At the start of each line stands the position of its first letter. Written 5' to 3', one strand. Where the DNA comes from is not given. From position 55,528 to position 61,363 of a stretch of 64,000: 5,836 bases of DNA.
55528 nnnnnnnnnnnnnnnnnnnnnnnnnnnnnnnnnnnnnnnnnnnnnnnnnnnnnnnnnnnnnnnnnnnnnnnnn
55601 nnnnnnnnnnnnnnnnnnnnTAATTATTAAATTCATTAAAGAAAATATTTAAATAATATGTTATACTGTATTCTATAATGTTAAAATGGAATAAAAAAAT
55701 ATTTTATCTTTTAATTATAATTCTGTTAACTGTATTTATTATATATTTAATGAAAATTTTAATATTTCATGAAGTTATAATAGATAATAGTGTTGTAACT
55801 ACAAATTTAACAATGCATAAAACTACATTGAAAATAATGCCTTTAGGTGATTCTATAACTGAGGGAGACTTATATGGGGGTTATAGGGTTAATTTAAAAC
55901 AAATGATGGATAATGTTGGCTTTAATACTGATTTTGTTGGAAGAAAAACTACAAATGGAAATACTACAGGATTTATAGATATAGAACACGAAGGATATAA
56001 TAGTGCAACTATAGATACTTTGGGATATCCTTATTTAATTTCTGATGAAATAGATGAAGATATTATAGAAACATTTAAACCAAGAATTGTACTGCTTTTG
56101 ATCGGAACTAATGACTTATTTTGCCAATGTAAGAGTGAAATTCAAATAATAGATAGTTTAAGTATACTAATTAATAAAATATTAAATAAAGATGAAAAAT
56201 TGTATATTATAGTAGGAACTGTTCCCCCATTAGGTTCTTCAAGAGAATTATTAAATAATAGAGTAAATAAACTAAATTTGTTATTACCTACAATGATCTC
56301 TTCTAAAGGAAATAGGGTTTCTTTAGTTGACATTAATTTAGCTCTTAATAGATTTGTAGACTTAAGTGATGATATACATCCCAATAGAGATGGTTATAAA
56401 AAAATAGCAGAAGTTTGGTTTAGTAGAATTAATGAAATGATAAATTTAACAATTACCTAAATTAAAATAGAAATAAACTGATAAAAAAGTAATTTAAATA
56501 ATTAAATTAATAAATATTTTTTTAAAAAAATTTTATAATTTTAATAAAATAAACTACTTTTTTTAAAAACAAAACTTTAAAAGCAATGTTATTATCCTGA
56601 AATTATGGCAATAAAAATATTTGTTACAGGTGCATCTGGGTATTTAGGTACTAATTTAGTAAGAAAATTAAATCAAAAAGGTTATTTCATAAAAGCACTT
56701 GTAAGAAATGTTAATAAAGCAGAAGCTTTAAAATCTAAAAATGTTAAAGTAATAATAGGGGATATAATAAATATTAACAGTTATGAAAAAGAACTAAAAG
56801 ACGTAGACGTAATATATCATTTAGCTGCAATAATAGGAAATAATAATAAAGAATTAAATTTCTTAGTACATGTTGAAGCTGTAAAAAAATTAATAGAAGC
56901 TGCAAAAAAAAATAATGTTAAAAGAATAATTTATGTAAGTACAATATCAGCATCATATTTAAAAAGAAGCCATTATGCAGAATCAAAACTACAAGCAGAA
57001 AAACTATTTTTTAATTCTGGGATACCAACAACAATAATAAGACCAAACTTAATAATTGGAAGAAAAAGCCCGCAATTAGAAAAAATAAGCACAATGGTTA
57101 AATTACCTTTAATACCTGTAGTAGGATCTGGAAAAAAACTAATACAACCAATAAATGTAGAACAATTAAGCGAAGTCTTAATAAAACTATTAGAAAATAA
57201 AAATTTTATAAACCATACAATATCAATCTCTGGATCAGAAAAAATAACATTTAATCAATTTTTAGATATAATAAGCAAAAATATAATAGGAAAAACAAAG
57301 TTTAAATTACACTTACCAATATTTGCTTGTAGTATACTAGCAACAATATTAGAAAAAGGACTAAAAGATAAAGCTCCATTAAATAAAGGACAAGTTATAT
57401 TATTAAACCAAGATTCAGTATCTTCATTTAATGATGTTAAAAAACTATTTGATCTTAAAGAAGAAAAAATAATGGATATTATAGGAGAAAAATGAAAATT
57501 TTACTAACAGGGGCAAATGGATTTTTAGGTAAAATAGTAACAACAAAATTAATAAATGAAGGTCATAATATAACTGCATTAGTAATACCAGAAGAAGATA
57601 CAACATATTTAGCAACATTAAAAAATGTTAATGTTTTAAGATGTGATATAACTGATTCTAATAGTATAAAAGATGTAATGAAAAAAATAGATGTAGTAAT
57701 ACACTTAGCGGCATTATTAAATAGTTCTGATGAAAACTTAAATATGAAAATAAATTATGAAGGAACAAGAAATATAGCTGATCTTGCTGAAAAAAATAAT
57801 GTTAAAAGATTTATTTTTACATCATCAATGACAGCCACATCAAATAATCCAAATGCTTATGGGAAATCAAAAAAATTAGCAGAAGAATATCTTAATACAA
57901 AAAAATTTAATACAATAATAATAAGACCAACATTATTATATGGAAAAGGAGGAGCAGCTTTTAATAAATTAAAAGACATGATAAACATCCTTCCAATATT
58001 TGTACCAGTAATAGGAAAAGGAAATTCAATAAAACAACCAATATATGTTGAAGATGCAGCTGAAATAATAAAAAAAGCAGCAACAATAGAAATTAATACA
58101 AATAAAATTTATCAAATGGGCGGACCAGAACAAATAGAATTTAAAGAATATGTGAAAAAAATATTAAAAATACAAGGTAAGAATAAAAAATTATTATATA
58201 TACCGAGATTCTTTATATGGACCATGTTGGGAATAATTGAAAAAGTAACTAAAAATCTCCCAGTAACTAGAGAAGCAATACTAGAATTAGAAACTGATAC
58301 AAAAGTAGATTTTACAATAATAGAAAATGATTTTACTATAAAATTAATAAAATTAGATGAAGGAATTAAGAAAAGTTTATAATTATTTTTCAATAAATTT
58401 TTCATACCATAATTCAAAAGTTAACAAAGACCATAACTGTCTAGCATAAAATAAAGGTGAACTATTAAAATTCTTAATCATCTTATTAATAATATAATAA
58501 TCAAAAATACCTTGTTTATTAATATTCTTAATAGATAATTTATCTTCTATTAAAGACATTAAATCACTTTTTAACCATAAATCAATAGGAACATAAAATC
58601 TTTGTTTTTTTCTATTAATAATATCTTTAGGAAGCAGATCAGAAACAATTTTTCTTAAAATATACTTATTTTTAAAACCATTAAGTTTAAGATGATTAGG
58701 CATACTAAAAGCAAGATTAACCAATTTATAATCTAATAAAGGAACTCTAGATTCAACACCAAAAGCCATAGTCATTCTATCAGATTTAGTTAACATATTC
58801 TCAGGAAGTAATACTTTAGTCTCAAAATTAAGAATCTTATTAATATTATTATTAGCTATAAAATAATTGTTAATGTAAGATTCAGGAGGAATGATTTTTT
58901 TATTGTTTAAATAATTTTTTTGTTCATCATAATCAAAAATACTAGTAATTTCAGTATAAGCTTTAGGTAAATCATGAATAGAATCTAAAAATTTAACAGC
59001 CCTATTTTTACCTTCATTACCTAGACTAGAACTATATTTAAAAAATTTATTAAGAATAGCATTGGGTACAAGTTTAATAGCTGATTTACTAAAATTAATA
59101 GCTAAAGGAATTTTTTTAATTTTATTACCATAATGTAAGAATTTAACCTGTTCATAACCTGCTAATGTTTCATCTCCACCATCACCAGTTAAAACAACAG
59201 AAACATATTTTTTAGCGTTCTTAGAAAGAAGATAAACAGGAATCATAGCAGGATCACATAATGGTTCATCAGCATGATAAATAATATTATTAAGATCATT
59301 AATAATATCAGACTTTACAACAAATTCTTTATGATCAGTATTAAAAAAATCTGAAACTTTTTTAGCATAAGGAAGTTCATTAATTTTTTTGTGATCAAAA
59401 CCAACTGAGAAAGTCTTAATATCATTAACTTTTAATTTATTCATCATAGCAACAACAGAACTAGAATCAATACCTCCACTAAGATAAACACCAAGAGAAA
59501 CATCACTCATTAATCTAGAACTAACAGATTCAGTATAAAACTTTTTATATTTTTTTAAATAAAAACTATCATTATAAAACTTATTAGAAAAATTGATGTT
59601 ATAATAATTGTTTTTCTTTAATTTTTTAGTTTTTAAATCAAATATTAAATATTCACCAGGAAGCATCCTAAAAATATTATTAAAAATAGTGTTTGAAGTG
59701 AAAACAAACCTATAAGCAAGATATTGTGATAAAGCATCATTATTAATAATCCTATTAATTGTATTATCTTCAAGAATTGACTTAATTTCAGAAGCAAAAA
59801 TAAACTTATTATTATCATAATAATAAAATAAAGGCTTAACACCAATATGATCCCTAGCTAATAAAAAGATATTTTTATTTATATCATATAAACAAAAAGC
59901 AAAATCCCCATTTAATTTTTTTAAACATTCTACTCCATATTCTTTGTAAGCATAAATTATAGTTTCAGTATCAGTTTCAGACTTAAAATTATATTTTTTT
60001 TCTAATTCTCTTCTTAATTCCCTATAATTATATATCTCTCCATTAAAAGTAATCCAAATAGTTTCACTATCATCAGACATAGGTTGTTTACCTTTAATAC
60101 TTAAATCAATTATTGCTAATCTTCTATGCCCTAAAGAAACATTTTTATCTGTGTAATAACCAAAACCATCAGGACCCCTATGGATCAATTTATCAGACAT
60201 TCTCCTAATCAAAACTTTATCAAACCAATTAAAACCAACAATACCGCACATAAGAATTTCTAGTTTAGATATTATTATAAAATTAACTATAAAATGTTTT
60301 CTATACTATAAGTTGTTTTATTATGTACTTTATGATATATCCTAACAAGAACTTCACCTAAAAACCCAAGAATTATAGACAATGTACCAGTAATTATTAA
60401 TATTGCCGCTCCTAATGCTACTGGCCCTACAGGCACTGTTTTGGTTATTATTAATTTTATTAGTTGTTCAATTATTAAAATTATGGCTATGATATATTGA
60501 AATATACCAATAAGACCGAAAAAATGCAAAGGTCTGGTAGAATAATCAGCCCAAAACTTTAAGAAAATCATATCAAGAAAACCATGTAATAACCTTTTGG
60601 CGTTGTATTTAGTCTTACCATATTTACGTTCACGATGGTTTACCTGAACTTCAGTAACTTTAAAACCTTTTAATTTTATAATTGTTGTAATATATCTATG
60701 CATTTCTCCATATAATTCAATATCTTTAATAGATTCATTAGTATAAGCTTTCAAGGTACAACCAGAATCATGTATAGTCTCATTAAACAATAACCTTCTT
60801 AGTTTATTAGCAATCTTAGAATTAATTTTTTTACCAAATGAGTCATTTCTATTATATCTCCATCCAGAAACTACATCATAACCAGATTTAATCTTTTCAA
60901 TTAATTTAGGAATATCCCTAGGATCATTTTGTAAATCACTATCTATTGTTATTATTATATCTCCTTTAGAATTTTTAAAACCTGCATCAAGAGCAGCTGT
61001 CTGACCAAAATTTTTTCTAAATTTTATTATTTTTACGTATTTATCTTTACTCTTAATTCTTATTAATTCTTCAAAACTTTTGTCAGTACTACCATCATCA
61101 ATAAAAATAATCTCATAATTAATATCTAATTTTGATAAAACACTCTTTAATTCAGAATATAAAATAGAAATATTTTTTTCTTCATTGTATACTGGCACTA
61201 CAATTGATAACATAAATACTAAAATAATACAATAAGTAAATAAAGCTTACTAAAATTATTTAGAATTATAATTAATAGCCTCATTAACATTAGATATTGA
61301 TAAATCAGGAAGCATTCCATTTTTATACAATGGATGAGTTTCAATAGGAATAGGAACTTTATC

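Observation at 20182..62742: A roughly 43-kb glycosylation island: AglB plus an unusually large set of GT-C membrane glycosyltransferases and glycan-tailoring enzymes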

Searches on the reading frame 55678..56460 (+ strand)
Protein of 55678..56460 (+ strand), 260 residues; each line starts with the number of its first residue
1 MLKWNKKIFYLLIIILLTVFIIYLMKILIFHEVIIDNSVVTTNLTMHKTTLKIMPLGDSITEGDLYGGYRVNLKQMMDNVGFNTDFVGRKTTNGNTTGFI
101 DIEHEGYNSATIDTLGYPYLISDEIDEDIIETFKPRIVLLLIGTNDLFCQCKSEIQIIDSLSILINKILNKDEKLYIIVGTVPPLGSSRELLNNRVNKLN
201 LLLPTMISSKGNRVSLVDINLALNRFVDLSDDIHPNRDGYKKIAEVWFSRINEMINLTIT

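Call 6: search_protein_families(library=pfam, proteins=[window:55678-56460:+], max_evalue=0.01)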
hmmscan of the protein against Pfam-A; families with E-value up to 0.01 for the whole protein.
window:55678-56460:+ (260 aa): 2 families
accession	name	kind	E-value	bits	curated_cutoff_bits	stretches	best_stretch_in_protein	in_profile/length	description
PF13472.12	Lipase_GDSL_2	-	8.9e-15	56.1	32.9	1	56-241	2-177/178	GDSL-like Lipase/Acylhydrolase family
PF00657.28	Lipase_GDSL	-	3.5e-11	44.1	23.6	1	53-246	1-207/208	GDSL-like Lipase/Acylhydrolase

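Call 74: search_protein_families(library=ncbifam, proteins=[window:55678-56460:+], max_evalue=0.00001)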
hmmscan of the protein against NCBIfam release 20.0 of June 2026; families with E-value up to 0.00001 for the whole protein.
window:55678-56460:+ (260 aa): 1 family
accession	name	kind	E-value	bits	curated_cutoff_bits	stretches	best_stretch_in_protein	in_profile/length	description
NF042968.1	AcxylEst_AxeA1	equivalog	6.5e-06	24.7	700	1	117-246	328-458/459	acetylxylan esterase AxeA1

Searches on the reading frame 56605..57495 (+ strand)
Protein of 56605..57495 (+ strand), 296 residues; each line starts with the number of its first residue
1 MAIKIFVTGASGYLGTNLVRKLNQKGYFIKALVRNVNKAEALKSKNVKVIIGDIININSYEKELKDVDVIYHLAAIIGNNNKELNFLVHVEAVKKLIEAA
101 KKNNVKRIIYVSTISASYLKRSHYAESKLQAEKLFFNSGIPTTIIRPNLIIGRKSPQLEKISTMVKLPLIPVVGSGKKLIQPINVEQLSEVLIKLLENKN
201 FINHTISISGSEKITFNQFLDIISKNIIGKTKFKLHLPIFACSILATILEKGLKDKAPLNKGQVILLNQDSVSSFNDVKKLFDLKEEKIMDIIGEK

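Call 6: search_protein_families(library=pfam, proteins=[window:56605-57495:+], max_evalue=0.01)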
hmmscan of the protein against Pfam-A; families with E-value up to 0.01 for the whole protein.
window:56605-57495:+ (296 aa): 10 families
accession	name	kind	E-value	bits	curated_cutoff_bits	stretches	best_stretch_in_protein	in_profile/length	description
PF13460.12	NAD_binding_10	-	1.3e-23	84.3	27.2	1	9-151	1-147/184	NAD(P)H-binding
PF01370.27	Epimerase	-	1.3e-21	77.5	20.9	1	5-201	1-230/240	NAD dependent epimerase/dehydratase family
PF05368.20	NmrA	-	8.5e-21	75.3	27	1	4-238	4-244/298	NmrA-like family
PF01073.25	3Beta_HSD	-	2e-16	60.3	22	1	7-116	2-119/280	3-beta hydroxysteroid dehydrogenase/isomerase family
PF07993.18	NAD_binding_4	-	3.4e-13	49.8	20.1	1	44-121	60-144/258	Male sterility protein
PF04321.23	RmlD_sub_bind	-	5.9e-10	39.1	27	1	4-113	2-101/287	RmlD substrate binding domain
PF16363.11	GDP_Man_Dehyd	-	1.7e-08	34.8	27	1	6-113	1-129/332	GDP-mannose 4,6 dehydratase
PF02719.21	Polysacc_synt_2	-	2.2e-07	30.8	20.2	1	5-137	1-151/293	Polysaccharide biosynthesis protein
PF00106.31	adh_short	-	0.0015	18.5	26.6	0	5-115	3-111/195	short chain dehydrogenase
PF02254.24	TrkA_N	-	0.0017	19.1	23.8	1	12-92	7-85/116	TrkA-N domain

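Call 74: search_protein_families(library=ncbifam, proteins=[window:56605-57495:+], max_evalue=0.00001)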
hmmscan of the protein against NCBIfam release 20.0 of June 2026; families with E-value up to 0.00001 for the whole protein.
window:56605-57495:+ (296 aa): 24 families
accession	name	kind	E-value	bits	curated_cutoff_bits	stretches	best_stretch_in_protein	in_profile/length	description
TIGR03466.1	HpnA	hypoth_equivalog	1.3e-22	80.2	367.65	1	4-120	2-120/327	hopanoid-associated sugar epimerase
NF042423.1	oxyalk_red_Shew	equivalog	5.4e-21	75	580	1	4-118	10-123/331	2-alkyl-3-oxoalkanoate reductase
NF052578.1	StrlDmthSdmBMthl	equivalog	3.9e-17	63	600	1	5-116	3-116/328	sterol demethylase protein SdmB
NF042422.1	oxyalk_red_OleD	equivalog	6.6e-17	61.9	580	1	3-117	1-114/329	2-alkyl-3-oxoalkanoate reductase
TIGR04180.1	EDH_00030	hypoth_equivalog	2.7e-14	52.9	475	1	5-165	1-190/297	NAD-dependent 4,6-dehydratase LegB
TIGR01746.1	Thioester-redct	subfamily_domain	4.4e-14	52.5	213.35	1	4-152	1-197/371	thioester reductase domain-containing protein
NF004520.0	PRK05865.1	equivalog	5.4e-13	47.7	1509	1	4-227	2-202/854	sugar epimerase family protein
NF043036.1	ErythonDh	equivalog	5.3e-12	45.6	325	1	4-114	2-126/321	D-erythronate dehydrogenase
TIGR01777.1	yfcH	hypoth_equivalog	1.3e-11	44.6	207.35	1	5-241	1-253/292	TIGR01777 family oxidoreductase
NF005539.0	PRK07201.1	equivalog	3.3e-11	42.6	549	1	5-133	3-144/657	SDR family oxidoreductase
NF050030.1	thlkprotThyD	equivalog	8.9e-11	41.5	400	1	3-123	1-131/305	thylakoid membrane protein ThyD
TIGR02197.1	heptose_epim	equivalog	1e-09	38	274.6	1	5-119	1-119/316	ADP-glyceromanno-heptose 6-epimerase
TIGR03589.1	PseB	equivalog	4.6e-09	35.7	407.75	1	4-137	6-148/324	UDP-N-acetylglucosamine 4,6-dehydratase (inverting)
NF058621.1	DiazavRedAvaA7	equivalog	5.2e-08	32.9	400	1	4-113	2-114/304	3-diazoavenalumate denitrifying reductase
NF041293.1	G6PDh_Azf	equivalog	8.3e-08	31.9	400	1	3-114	3-116/252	NAD-dependent glucose-6-phosphate dehydrogenase Azf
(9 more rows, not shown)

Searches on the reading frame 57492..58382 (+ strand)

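Call 6: search_protein_families(library=pfam, proteins=[window:57492-58382:+], max_evalue=0.01)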
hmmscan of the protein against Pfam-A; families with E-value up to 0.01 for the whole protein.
window:57492-58382:+ (296 aa): 12 families
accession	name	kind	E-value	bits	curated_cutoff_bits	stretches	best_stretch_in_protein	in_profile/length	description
PF01370.27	Epimerase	-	8.4e-27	94.6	20.9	1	3-210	1-240/240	NAD dependent epimerase/dehydratase family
PF01073.25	3Beta_HSD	-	9.8e-27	94.1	22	2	5-119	2-123/280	3-beta hydroxysteroid dehydrogenase/isomerase family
PF13460.12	NAD_binding_10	-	8.1e-23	81.7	27.2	1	7-152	1-149/184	NAD(P)H-binding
PF04321.23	RmlD_sub_bind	-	1.2e-18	67.7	27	1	1-232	1-235/287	RmlD substrate binding domain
PF07993.18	NAD_binding_4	-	9.4e-16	58.2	20.1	2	56-117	79-140/258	Male sterility protein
PF05368.20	NmrA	-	5.4e-13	49.6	27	1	2-116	4-111/298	NmrA-like family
PF02719.21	Polysacc_synt_2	-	6.9e-13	48.9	20.2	1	3-143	1-158/293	Polysaccharide biosynthesis protein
PF16363.11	GDP_Man_Dehyd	-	2.2e-11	44.2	27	1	4-112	1-129/332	GDP-mannose 4,6 dehydratase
PF08659.16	KR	-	4.2e-07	30.5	22.6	1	3-120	3-144/180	KR domain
PF00106.31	adh_short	-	3.1e-05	24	26.6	1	3-127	3-153/195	short chain dehydrogenase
PF13561.12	adh_short_C2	-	0.00095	19.2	27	1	13-128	9-148/236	Enoyl-(Acyl carrier protein) reductase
PF01113.26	DapB_N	-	0.0042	17.6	25.6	1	1-74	1-76/124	Dihydrodipicolinate reductase, N-terminus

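Call 74: search_protein_families(library=ncbifam, proteins=[window:57492-58382:+], max_evalue=0.00001)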
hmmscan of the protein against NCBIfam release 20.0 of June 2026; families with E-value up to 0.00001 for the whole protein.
window:57492-58382:+ (296 aa): 24 families
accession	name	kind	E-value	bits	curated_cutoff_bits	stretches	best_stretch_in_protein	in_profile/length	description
TIGR03466.1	HpnA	hypoth_equivalog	5e-22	78.2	367.65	1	1-121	1-122/327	hopanoid-associated sugar epimerase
NF042423.1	oxyalk_red_Shew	equivalog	7.8e-20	71.2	580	1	2-264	10-293/331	2-alkyl-3-oxoalkanoate reductase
TIGR04180.1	EDH_00030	hypoth_equivalog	1.2e-17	64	475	1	3-113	1-122/297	NAD-dependent 4,6-dehydratase LegB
NF042422.1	oxyalk_red_OleD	equivalog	6.7e-17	61.8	580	1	1-262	1-284/329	2-alkyl-3-oxoalkanoate reductase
NF043036.1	ErythonDh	equivalog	1.3e-15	57.4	325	1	1-114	1-127/321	D-erythronate dehydrogenase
NF004520.0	PRK05865.1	equivalog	2.8e-15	55.3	1509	1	1-218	1-192/854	sugar epimerase family protein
NF052578.1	StrlDmthSdmBMthl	equivalog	4.2e-15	56.3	600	1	1-125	1-126/328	sterol demethylase protein SdmB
TIGR01214.1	rmlD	equivalog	6.8e-15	54.9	224.05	1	2-232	1-230/285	dTDP-4-dehydrorhamnose reductase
NF005539.0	PRK07201.1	equivalog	4.3e-13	48.9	549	1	1-123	1-135/657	SDR family oxidoreductase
NF041293.1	G6PDh_Azf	equivalog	4.5e-13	49.2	400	1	3-156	5-158/252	NAD-dependent glucose-6-phosphate dehydrogenase Azf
TIGR01777.1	yfcH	hypoth_equivalog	4.9e-13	49.3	207.35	1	3-249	1-261/292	TIGR01777 family oxidoreductase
TIGR01179.1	galE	equivalog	1.2e-12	47.3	262.3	1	2-129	1-151/332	UDP-glucose 4-epimerase GalE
NF058621.1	DiazavRedAvaA7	equivalog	3.5e-12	46.6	400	1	1-117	1-119/304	3-diazoavenalumate denitrifying reductase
TIGR02197.1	heptose_epim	equivalog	3.8e-12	46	274.6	1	3-129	1-131/316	ADP-glyceromanno-heptose 6-epimerase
TIGR01181.1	dTDP_gluc_dehyt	equivalog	8.5e-12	44.8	365.1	1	2-235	1-268/321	dTDP-glucose 4,6-dehydratase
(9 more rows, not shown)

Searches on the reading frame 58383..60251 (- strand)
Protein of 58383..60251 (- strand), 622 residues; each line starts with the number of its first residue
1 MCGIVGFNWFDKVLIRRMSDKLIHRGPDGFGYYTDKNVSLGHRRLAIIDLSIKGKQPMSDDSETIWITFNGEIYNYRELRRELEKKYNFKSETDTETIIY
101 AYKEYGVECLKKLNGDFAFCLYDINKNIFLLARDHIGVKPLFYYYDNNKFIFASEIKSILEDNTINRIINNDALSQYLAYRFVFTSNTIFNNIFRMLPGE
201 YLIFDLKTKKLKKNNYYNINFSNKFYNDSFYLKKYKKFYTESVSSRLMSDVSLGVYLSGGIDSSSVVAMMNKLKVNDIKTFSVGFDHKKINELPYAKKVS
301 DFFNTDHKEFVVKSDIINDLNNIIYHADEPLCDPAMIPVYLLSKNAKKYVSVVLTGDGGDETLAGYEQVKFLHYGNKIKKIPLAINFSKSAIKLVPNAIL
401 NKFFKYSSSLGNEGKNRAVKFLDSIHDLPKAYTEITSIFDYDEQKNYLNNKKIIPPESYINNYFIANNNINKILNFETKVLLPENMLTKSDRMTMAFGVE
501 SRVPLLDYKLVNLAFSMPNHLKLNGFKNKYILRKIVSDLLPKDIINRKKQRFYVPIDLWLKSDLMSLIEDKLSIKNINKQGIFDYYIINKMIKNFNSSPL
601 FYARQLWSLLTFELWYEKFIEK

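Call 6: search_protein_families(library=pfam, proteins=[window:58383-60251:-], max_evalue=0.01)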
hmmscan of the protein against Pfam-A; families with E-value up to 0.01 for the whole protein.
window:58383-60251:- (622 aa): 6 families
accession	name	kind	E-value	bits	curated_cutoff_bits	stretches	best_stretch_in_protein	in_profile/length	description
PF00733.27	Asn_synthase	-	1.7e-85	288.2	21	1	240-617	7-354/354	Asparagine synthase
PF13537.11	GATase_7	-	7.8e-45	152.3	25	1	42-160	1-122/123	Glutamine amidotransferase domain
PF13522.11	GATase_6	-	6.1e-41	139.9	27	1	27-155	1-130/130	Glutamine amidotransferase domain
PF12481.13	DUF3700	-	5.9e-06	26.4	27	1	63-159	75-175/228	Aluminium induced protein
PF06508.19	QueC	-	0.00023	21.2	22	1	255-313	4-61/210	Queuosine biosynthesis protein QueC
PF02540.23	NAD_synthase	-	0.0054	16.3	21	1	232-366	2-137/242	NAD synthase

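Call 74: search_protein_families(library=ncbifam, proteins=[window:58383-60251:-], max_evalue=0.00001)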
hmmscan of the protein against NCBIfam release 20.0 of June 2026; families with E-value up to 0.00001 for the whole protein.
window:58383-60251:- (622 aa): 9 families
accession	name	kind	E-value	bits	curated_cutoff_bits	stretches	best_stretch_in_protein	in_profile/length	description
TIGR03108.1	eps_aminotran_1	hypoth_equivalog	1.1e-145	486.9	816.9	1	1-615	1-624/628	XrtA/PEP-CTERM system amidotransferase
TIGR01536.1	asn_synth_AEB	equivalog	5.1e-144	481.1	267.1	1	2-552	1-517/517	asparagine synthase (glutamine-hydrolyzing)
TIGR03104.1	trio_amidotrans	equivalog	5.2e-121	404.7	570.1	2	1-368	1-382/589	N-acetylglutaminylglutamine amidotransferase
NF006949.0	PRK09431.1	equivalog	1.2e-98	331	499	3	1-161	1-167/554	asparagine synthase B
NF033535.1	lass_lactam_cya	exception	2.9e-85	287.2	525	2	1-408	1-423/668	lasso peptide isopeptide bond-forming cyclase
NF033561.1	macrolact_Ik_Al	subfamily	5.7e-11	41.7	300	1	185-363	150-331/561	albusnodin/ikarugamycin family macrolactam cyclase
NF001484.0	PRK00331.1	subfamily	1.2e-10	40.4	381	1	37-168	66-207/601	isomerizing glutamine--fructose-6-phosphate transaminase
TIGR01135.1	glmS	equivalog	7.3e-10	38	418.05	1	37-172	65-210/607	glutamine--fructose-6-phosphate transaminase (isomerizing)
TIGR01134.1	purF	equivalog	1.5e-09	37.8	350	1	36-156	64-196/432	amidophosphoribosyltransferase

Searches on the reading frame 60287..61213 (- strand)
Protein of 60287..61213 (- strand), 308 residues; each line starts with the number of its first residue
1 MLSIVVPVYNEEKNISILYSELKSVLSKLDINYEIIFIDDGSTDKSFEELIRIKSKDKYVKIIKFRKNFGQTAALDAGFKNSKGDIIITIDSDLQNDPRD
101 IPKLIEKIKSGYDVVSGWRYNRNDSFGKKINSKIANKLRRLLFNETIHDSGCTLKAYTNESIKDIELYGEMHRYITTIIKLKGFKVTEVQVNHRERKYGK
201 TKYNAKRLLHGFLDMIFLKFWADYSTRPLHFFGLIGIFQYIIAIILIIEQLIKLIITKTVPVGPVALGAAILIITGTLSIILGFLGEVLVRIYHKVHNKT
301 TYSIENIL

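Call 6: search_protein_families(library=pfam, proteins=[window:60287-61213:-], max_evalue=0.01)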
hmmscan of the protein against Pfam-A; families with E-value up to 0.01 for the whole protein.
window:60287-61213:- (308 aa): 2 families
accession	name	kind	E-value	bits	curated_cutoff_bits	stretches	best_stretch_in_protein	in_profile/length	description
PF00535.33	Glycos_transf_2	-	6.5e-34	117.7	23.3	1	3-164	1-166/168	Glycosyl transferase family 2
PF10111.15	Glyco_tranf_2_2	-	4.5e-10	39.9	27.3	1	3-96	1-94/276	Glycosyltransferase like family 2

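Call 32: search_protein_families(library=ncbifam, proteins=[window:60287-61213:-], max_evalue=0.001)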
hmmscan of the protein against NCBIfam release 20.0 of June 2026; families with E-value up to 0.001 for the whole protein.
window:60287-61213:- (308 aa): 23 families
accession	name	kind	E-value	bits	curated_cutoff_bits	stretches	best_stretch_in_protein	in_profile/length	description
NF007986.1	PRK10714.1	equivalog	1.6e-57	194.9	529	1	2-307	8-311/316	undecaprenyl-phosphate 4-deoxy-4-formamido-L-arabinose transferase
NF047588.1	GlcsyltransPgfSStrep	equivalog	1.8e-50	171.9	500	1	2-306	3-304/308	glycosyltransferase PgfS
TIGR04182.1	glyco_TIGR04182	equivalog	1.6e-21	76.9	325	1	3-295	3-288/293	S-layer glycoprotein N-glycosyltransferase AglJ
TIGR03937.1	PgaC_IcaA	equivalog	2e-17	63.3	422.3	1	2-110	47-152/407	poly-beta-1,6-N-acetyl-D-glucosamine synthase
NF041391.1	DPhHxTase_Halo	equivalog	4.1e-14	52.1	375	1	8-203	3-192/213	dolichyl-phosphate hexose transferase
NF007482.0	PRK10073.1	equivalog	1.9e-12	46.9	423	1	2-106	8-108/334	glycosyltransferase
NF047683.1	TeichurnBiosyTuaG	equivalog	2.3e-12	47.1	400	1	2-133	8-136/252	teichuronic acid biosynthesis protein TuaG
NF041875.1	EPS_EpsD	equivalog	1.1e-11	44.7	370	1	2-100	1-96/325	exopolysaccharide biosynthesis glycosyltransferase EpsD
TIGR04283.1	glyco_like_mftF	equivalog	1.4e-11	44.5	182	1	2-213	1-204/221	TIGR04283 family arsenosugar biosynthesis glycosyltransferase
NF058614.1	PPMAGASynPpgS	equivalog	3.9e-11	42.8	370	1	4-160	4-160/226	polyprenyl-phospho-N-acetylgalactosaminyl synthase PpgS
TIGR03965.1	mycofact_glyco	equivalog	9.3e-11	41.2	280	1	3-107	77-178/467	mycofactocin biosynthesis glycosyltransferase MftF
TIGR04242.1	nodulat_NodC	equivalog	8.2e-10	38.2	550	1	3-110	51-158/395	chitooligosaccharide synthase NodC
TIGR03111.1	glyc2_xrt_Gpos1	hypoth_equivalog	1.1e-09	37.6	363.95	1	2-113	51-161/439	TIGR03111 family XrtG-associated glycosyltransferase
NF010496.0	PRK13915.1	equivalog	2.1e-08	33.6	262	1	2-106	33-140/307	glucosyl-3-phosphoglycerate synthase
NF053739.1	GlytfEpsEBac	equivalog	6.6e-08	31.9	450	1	2-106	3-105/265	glycosyltransferase EpsE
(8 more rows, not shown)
